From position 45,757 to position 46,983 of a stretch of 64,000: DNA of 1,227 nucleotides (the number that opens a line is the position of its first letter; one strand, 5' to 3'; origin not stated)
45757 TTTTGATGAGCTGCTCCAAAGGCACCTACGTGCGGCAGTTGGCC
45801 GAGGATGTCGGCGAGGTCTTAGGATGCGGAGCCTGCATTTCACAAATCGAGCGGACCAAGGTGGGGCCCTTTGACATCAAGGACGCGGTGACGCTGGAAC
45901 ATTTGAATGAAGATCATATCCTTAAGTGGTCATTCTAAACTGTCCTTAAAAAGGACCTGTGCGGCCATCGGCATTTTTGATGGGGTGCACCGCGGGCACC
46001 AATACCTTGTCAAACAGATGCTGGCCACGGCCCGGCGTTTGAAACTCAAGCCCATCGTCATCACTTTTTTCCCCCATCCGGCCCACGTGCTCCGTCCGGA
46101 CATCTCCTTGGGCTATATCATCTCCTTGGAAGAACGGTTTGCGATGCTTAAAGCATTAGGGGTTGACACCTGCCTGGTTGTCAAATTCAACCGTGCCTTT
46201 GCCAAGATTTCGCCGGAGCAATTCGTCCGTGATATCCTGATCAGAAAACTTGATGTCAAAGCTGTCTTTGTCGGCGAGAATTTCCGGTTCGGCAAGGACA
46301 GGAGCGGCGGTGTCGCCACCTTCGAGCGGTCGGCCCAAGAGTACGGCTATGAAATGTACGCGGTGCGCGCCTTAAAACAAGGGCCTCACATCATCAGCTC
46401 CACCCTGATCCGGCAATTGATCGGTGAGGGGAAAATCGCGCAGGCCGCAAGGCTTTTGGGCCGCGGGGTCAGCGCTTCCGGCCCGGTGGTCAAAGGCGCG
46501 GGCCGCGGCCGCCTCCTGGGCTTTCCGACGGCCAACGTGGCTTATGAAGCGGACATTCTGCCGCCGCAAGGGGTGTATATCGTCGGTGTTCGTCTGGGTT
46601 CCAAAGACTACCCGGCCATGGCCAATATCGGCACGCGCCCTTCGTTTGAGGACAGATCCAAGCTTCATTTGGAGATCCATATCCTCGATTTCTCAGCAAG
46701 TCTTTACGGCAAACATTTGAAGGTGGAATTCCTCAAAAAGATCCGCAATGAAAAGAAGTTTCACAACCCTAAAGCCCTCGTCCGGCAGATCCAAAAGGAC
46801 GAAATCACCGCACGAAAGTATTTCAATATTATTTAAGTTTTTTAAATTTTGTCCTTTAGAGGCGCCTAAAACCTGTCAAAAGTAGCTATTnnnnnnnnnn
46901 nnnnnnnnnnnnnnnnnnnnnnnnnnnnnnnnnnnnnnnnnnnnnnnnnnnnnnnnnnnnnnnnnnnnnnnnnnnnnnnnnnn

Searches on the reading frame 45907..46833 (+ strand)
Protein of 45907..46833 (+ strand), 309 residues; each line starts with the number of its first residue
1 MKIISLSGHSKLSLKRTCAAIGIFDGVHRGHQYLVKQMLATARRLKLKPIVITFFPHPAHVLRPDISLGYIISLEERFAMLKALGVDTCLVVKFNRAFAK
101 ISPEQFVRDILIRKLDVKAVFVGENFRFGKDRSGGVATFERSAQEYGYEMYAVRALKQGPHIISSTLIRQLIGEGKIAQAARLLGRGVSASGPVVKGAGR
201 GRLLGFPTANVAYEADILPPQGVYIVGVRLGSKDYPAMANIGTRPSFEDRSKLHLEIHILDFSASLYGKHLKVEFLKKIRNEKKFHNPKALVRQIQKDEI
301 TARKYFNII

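Call 47: search_protein_families(library=pfam, proteins=[window:45907-46833:+], max_evalue=0.00001)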
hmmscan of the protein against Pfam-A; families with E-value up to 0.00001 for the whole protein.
window:45907-46833:+ (309 aa): 3 families
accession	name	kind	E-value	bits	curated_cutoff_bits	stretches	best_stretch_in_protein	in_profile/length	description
PF06574.18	FAD_syn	-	2.1e-47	161.3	27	1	14-166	5-157/158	FAD synthetase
PF01687.23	Flavokinase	-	6.7e-41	139.8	19.6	1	184-306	1-124/124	Riboflavin kinase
PF01467.32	CTP_transf_like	-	8.8e-06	26.4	21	0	20-170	2-132/133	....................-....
